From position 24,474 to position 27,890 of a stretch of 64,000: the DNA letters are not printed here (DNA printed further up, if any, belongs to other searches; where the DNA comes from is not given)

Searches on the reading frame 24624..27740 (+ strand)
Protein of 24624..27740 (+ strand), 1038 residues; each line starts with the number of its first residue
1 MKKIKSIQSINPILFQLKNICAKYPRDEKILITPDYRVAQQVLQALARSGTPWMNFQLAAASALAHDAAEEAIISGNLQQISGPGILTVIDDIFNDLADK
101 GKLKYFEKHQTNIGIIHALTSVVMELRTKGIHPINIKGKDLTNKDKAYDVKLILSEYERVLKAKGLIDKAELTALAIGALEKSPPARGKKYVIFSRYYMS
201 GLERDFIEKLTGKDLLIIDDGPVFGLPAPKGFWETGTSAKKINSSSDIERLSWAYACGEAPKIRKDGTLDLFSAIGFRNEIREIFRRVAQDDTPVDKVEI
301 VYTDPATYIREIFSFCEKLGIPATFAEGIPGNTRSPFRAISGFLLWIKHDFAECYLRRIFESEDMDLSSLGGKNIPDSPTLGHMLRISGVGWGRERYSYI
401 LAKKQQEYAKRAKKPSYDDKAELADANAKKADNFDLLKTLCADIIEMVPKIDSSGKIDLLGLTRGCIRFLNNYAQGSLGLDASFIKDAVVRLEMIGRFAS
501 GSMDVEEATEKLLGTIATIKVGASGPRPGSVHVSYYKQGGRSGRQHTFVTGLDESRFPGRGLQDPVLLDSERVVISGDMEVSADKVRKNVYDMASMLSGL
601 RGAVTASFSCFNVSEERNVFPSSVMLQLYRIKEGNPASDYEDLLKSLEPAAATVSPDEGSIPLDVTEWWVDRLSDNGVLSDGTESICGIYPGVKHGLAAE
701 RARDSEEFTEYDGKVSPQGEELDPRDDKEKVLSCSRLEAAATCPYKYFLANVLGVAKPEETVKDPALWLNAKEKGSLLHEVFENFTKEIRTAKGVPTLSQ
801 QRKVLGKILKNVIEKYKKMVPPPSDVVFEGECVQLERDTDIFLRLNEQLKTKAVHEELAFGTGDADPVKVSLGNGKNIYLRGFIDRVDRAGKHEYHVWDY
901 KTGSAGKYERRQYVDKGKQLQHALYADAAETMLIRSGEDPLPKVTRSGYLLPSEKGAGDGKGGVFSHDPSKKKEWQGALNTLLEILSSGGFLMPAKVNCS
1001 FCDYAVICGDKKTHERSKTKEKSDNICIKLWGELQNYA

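Call 46: search_protein_families(library=pfam, proteins=[window:24624-27740:+], max_evalue=0.00001)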
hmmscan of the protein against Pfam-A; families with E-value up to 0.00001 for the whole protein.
window:24624-27740:+ (1038 aa): 2 families
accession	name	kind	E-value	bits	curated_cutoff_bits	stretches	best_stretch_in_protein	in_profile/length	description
PF12705.13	PDDEXK_1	-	6.5e-31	108.6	22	1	732-1008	2-246/247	PD-(D/E)XK nuclease superfamily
PF21445.3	ADDB_N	-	2.2e-07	30.8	26.6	1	23-193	24-203/290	ADDB, N-terminal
